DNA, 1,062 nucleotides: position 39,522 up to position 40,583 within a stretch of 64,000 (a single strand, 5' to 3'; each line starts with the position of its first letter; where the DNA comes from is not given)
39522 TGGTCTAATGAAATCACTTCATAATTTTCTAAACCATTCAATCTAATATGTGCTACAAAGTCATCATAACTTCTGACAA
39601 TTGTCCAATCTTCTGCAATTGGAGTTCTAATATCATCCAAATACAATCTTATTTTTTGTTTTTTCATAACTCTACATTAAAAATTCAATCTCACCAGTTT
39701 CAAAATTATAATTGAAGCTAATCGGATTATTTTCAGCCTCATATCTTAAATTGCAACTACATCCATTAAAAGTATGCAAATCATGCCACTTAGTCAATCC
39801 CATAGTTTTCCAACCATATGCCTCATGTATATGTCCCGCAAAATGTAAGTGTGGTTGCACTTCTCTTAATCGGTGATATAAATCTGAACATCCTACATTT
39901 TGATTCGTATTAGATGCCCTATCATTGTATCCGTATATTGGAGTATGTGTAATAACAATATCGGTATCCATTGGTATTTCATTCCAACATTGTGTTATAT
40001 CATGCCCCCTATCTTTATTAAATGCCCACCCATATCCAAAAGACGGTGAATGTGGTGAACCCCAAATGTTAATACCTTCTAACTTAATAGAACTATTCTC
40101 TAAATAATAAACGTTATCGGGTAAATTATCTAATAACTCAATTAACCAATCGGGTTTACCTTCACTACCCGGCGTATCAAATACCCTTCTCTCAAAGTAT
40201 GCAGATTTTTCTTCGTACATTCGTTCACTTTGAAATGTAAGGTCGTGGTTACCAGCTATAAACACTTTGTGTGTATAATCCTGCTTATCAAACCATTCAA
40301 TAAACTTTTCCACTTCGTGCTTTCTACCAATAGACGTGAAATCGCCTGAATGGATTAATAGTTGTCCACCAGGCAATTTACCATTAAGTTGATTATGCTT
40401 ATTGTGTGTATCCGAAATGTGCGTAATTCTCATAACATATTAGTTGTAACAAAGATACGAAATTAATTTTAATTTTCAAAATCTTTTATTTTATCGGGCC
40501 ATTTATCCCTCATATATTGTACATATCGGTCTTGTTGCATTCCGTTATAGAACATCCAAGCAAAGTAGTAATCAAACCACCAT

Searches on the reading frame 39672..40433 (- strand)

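Call 33: search_protein_families(library=pfam, proteins=[window:39672-40433:-], max_evalue=0.001)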
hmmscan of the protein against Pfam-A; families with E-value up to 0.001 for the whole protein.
window:39672-40433:- (253 aa): 2 families
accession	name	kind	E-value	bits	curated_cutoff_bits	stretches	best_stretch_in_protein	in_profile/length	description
PF00149.33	Metallophos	-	1.8e-13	51.8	21.5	1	1-204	1-190/191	Calcineurin-like phosphoesterase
PF12850.12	Metallophos_2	-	7.2e-08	33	27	1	1-76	1-68/154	Calcineurin-like phosphoesterase superfamily domain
